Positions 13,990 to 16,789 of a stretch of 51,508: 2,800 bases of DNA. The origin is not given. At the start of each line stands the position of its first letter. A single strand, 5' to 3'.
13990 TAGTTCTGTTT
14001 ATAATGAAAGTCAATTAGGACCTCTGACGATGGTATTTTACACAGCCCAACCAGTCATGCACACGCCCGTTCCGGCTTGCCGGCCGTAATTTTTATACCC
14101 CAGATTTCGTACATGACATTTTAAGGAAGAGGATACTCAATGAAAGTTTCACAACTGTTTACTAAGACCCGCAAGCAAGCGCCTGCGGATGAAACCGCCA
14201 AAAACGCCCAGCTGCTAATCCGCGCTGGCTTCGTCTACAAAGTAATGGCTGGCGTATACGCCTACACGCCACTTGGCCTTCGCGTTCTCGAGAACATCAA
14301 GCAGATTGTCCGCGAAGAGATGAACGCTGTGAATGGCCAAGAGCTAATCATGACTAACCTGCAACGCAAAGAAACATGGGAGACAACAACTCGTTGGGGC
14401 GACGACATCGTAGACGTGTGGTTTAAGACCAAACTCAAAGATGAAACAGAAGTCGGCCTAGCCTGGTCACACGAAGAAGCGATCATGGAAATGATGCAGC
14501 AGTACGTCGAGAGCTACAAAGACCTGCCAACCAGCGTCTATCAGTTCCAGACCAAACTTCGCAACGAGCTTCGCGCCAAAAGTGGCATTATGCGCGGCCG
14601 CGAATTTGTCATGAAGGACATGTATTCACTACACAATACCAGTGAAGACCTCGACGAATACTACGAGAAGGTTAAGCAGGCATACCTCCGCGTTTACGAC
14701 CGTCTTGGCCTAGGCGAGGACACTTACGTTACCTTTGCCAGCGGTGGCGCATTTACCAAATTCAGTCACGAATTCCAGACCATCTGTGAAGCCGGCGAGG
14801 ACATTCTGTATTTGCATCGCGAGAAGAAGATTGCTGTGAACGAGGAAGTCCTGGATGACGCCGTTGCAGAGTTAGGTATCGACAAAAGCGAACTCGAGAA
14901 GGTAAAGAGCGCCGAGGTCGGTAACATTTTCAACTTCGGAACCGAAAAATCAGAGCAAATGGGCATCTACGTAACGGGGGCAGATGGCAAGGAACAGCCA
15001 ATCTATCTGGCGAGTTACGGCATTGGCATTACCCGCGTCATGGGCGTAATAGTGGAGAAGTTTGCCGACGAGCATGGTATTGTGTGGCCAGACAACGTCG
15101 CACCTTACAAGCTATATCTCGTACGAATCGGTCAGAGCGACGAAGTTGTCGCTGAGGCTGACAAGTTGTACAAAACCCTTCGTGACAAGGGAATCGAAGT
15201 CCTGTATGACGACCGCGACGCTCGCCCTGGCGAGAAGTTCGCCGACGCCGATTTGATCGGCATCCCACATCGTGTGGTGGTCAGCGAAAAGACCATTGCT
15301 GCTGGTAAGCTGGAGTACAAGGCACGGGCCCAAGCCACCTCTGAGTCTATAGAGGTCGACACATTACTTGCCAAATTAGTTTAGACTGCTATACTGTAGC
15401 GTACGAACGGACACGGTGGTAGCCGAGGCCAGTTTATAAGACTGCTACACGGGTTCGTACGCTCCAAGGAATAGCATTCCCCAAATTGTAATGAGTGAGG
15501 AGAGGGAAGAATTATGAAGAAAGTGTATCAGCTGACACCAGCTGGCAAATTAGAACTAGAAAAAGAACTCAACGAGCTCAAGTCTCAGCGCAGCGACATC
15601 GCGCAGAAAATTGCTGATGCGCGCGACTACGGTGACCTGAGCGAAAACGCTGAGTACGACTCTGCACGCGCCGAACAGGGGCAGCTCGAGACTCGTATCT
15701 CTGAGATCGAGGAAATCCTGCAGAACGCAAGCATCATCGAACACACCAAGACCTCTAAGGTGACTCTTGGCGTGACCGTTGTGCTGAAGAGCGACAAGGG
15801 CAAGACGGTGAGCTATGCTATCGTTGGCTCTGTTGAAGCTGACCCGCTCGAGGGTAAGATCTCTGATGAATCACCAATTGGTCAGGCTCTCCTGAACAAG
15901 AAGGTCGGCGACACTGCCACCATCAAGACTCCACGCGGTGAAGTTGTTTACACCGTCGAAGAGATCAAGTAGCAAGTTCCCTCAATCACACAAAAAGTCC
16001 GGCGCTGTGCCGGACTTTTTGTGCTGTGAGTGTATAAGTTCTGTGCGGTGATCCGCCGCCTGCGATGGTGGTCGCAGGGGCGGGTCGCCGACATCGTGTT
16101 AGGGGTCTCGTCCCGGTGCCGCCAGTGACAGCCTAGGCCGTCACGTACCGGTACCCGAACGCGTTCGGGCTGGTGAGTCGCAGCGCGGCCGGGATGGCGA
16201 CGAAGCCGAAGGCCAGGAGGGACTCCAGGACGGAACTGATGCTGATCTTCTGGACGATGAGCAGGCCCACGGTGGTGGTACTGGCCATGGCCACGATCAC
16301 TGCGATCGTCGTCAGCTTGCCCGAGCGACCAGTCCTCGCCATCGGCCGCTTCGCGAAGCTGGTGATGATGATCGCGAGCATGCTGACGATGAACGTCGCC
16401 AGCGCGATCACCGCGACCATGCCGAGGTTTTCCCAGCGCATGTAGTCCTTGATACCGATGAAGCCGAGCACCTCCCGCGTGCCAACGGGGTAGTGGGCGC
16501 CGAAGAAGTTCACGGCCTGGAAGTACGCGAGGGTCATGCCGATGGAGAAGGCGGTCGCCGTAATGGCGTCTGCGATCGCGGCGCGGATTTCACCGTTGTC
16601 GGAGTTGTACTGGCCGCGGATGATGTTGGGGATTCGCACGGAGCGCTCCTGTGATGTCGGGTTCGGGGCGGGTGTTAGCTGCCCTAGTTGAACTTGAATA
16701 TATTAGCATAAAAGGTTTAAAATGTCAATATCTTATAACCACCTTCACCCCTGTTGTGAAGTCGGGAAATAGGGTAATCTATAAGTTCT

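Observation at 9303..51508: Dispersed family of GC-rich, mostly self-contained promoter-ORF-hairpin cassettes sharing a 9-nt junction motif (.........)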

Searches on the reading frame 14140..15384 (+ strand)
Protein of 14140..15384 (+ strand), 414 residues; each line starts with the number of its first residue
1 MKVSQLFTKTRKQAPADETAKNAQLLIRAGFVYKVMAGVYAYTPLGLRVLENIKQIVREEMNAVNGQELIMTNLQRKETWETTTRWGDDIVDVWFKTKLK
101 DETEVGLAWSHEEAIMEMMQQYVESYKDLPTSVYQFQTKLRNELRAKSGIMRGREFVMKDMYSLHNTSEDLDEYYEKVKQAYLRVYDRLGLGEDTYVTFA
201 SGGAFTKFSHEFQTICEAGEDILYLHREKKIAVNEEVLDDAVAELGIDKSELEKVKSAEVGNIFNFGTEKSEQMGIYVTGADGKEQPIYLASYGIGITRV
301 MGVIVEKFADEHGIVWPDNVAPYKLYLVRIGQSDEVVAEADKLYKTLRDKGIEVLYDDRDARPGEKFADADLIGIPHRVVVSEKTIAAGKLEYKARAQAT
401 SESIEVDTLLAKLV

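Call 36: find_related_loci(query=window:14140-15384:+, collection=metagenome_contigs, flank=10000)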
Query window:14140-15384:+ (414 aa) in metagenome_contigs; peptide patterns used: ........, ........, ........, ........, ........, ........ (x = any residue, [..] = any of these).
600 stretches matched a pattern (row limit reached: there are more); 578 encode a relative of the query (tblastn E <= 1e-3); the best 80 are kept; 80 distinct loci.
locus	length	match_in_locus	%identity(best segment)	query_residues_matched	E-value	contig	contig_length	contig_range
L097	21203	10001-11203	79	1-402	0e+0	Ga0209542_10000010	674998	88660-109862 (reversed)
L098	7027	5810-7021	78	1-404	0e+0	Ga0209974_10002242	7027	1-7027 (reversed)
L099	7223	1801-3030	77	1-413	0e+0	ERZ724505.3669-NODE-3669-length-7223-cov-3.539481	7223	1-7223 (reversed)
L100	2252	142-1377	75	1-413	0e+0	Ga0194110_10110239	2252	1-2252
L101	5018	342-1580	73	1-413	0e+0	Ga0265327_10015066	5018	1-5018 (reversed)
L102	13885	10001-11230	70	1-413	0e+0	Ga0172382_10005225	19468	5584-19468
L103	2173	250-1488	71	1-413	0e+0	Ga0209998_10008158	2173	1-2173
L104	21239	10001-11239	73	1-407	0e+0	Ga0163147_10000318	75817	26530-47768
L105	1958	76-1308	72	1-413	0e+0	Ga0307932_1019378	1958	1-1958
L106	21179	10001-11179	72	1-396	0e+0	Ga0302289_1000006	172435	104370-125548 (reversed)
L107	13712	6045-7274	69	1-413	0e+0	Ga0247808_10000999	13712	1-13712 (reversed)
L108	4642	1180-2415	70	1-414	0e+0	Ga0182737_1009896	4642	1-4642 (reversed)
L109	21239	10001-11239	71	1-413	0e+0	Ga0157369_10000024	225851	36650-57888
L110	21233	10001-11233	70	1-413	0e+0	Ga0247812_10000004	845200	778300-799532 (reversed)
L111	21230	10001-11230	68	1-413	0e+0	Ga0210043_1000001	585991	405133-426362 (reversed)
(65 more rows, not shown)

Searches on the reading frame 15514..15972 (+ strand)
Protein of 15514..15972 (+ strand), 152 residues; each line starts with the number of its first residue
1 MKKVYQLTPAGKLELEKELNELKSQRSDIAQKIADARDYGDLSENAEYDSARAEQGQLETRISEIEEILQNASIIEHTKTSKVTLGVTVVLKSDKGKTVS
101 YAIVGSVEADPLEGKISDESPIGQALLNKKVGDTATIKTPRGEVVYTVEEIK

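Call 8: search_protein_families(library=pfam, proteins=[window:15514-15972:+], max_evalue=0.01)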
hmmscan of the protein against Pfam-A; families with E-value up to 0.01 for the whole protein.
window:15514-15972:+ (152 aa): 3 families
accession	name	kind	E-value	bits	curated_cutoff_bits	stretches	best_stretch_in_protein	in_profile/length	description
PF01272.25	GreA_GreB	-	6.9e-25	87.3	26.9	1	80-152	3-76/77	Transcription elongation factor, GreA/GreB, C-term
PF03449.20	GreA_GreB_N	-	7.5e-24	84.2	24.5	1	6-74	2-71/71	Transcription elongation factor, N-terminal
PF15898.10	PRKG1_interact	-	0.009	17.1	32.4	0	2-73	3-76/101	cGMP-dependent protein kinase interacting domain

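Call 9: find_encoding_contigs(protein=window:15514-15972:+, flank=10000, max_places=10)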
Protein window:15514-15972:+ (152 aa): 23 contigs read that carry it; 10 places shown.
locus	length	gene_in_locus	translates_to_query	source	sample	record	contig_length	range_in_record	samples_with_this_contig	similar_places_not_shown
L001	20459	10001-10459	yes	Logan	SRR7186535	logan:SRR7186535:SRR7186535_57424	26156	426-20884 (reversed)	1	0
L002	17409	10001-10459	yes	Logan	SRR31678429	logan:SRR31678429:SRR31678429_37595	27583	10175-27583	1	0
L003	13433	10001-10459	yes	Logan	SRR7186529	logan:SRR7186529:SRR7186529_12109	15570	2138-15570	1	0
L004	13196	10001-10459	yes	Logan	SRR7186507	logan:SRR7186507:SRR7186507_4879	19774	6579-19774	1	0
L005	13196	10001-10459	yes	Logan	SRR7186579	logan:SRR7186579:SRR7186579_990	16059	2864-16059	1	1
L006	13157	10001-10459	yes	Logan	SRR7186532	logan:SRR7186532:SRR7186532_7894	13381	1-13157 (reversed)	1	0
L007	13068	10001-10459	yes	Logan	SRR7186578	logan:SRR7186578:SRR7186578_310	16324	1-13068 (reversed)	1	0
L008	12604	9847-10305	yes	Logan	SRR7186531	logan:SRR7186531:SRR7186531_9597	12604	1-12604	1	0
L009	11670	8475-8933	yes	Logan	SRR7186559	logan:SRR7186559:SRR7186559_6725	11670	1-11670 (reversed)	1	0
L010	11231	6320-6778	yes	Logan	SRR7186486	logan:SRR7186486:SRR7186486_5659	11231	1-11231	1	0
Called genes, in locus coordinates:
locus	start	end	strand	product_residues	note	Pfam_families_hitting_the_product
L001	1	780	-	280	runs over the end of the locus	PF17827:PrmC_N, PF00891:Methyltransf_2 (weak), PF05175:MTS, PF06325:PrmA, PF13847:Methyltransf_31 (weak), PF08242:Methyltransf_12 (faint), PF13649:Methyltransf_25 (weak)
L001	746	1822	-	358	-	PF03462:PCRF, PF00472:RF-1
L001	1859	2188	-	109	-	PF01197:Ribosomal_L31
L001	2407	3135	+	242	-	PF00318:Ribosomal_S2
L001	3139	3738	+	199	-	PF00889:EF_TS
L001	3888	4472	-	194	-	PF18167:Sa_NUDIX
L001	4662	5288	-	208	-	PF18167:Sa_NUDIX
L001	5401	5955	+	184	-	PF01765:RRF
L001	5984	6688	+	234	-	PF01255:Prenyltransf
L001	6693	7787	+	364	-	PF02163:Peptidase_M50, PF13180:PDZ_2, PF17820:PDZ_6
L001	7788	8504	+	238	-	PF02517:Rce1-like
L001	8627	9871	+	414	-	PF00587:tRNA-synt_2b, PF03129:HGTP_anticodon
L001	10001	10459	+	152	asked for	PF03449:GreA_GreB_N, PF01272:GreA_GreB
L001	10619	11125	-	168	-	-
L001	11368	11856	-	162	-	-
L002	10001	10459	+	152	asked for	PF03449:GreA_GreB_N, PF01272:GreA_GreB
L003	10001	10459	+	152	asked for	PF03449:GreA_GreB_N, PF01272:GreA_GreB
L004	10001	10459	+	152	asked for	PF03449:GreA_GreB_N, PF01272:GreA_GreB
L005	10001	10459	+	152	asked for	PF03449:GreA_GreB_N, PF01272:GreA_GreB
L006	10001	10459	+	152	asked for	PF03449:GreA_GreB_N, PF01272:GreA_GreB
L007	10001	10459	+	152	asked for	PF03449:GreA_GreB_N, PF01272:GreA_GreB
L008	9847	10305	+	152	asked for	PF03449:GreA_GreB_N, PF01272:GreA_GreB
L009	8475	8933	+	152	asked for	PF03449:GreA_GreB_N, PF01272:GreA_GreB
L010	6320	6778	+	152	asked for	PF03449:GreA_GreB_N, PF01272:GreA_GreB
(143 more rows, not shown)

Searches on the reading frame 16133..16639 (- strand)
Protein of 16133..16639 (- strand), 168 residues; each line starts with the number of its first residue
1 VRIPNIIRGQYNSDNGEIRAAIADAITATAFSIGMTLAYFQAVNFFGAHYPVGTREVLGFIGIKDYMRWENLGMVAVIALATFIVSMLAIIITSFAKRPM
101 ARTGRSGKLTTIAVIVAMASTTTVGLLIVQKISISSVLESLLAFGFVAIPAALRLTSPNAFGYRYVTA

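Call 7: search_protein_families(library=pfam, proteins=[window:16133-16639:-], max_evalue=0.01)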
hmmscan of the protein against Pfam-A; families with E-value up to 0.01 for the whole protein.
window:16133-16639:- (168 aa): 0 families

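Call 62: find_homologous_proteins(query=window:16136-16639:-, max_evalue=0.001)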
Query seq(168 aa) (168 aa): 2 proteins with E <= 0.001 among 356 candidates.
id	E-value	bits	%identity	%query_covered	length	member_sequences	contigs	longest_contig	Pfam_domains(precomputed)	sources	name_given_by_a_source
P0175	3.3e-98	344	100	100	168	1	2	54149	-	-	-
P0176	2.9e-88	312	89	100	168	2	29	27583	-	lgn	-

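Call 63: search_protein_families(library=phrogs, proteins=[window:16133-16639:-], max_evalue=0.01)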
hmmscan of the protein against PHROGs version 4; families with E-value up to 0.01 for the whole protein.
window:16133-16639:- (168 aa): 0 families

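Call 64: search_protein_families(library=padloc, proteins=[window:16133-16639:-], max_evalue=0.01)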
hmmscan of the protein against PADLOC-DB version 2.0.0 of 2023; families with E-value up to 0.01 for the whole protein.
window:16133-16639:- (168 aa): 0 families
